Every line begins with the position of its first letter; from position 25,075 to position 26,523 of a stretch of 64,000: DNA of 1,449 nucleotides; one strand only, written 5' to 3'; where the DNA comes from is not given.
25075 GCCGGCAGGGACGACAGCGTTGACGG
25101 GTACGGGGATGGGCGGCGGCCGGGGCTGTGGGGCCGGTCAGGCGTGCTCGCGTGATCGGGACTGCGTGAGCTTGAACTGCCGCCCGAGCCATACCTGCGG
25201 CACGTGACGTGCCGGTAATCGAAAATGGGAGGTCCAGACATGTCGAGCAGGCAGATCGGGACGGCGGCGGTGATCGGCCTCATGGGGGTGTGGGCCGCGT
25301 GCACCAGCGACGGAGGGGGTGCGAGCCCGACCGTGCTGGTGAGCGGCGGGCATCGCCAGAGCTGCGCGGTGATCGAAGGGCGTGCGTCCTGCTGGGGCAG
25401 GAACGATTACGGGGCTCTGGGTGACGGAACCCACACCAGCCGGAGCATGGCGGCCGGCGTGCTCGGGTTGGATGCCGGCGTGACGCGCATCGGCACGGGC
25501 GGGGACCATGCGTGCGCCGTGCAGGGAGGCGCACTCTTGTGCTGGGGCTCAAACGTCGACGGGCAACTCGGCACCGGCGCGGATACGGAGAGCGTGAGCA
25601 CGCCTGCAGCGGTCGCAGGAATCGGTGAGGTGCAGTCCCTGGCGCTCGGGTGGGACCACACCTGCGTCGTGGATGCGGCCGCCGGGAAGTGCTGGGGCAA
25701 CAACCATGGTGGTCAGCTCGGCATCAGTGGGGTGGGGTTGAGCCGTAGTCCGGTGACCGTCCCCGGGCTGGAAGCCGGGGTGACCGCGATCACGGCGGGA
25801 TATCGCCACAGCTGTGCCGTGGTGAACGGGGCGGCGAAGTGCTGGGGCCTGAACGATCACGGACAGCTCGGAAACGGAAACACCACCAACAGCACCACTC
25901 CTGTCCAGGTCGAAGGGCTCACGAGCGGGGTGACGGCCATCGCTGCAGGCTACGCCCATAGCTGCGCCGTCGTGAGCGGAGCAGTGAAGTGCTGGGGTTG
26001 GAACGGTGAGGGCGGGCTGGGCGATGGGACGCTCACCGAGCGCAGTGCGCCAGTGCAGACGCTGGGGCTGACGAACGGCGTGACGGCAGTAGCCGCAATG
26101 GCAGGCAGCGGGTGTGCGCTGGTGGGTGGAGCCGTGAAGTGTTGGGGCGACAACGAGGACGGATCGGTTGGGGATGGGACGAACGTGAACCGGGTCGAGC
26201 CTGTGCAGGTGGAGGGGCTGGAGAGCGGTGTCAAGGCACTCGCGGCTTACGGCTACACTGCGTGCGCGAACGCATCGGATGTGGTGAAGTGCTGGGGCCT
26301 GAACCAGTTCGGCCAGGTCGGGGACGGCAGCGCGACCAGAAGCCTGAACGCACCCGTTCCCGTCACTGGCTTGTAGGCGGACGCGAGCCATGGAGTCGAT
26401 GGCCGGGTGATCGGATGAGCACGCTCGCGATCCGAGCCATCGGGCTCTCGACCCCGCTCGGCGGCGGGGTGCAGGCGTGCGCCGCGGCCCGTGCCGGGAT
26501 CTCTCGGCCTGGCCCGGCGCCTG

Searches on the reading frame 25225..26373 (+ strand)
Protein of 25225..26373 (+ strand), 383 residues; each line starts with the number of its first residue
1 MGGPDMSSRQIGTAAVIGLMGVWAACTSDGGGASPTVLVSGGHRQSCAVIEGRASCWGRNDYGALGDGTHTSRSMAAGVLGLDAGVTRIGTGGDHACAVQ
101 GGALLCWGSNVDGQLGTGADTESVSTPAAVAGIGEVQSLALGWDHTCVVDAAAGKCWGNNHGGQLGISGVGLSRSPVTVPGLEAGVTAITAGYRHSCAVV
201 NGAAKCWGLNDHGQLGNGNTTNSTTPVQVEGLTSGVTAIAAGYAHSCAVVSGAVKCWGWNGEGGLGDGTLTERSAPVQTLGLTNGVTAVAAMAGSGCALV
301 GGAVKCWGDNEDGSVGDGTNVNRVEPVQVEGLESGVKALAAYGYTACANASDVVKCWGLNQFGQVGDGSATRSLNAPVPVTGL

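Call 37: search_protein_families(library=pfam, proteins=[window:25225-26373:+], max_evalue=0.01)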
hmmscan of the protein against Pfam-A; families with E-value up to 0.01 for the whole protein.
window:25225-26373:+ (383 aa): 4 families
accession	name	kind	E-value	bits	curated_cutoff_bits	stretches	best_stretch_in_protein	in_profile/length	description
PF25390.1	WD40_RLD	-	1.4e-49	169.8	150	2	37-340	34-355/363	RCC1-like domain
PF00415.24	RCC1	-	1.4e-46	157.3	21.7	6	206-249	6-50/50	Regulator of chromosome condensation (RCC1) repeat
PF13540.12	RCC1_2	-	2e-21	75.6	22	3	186-214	1-30/30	Regulator of chromosome condensation (RCC1) repeat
PF25384.1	Alsin_RLD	-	2.6e-08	34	100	0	45-154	235-339/405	Alsin RCC1-like domain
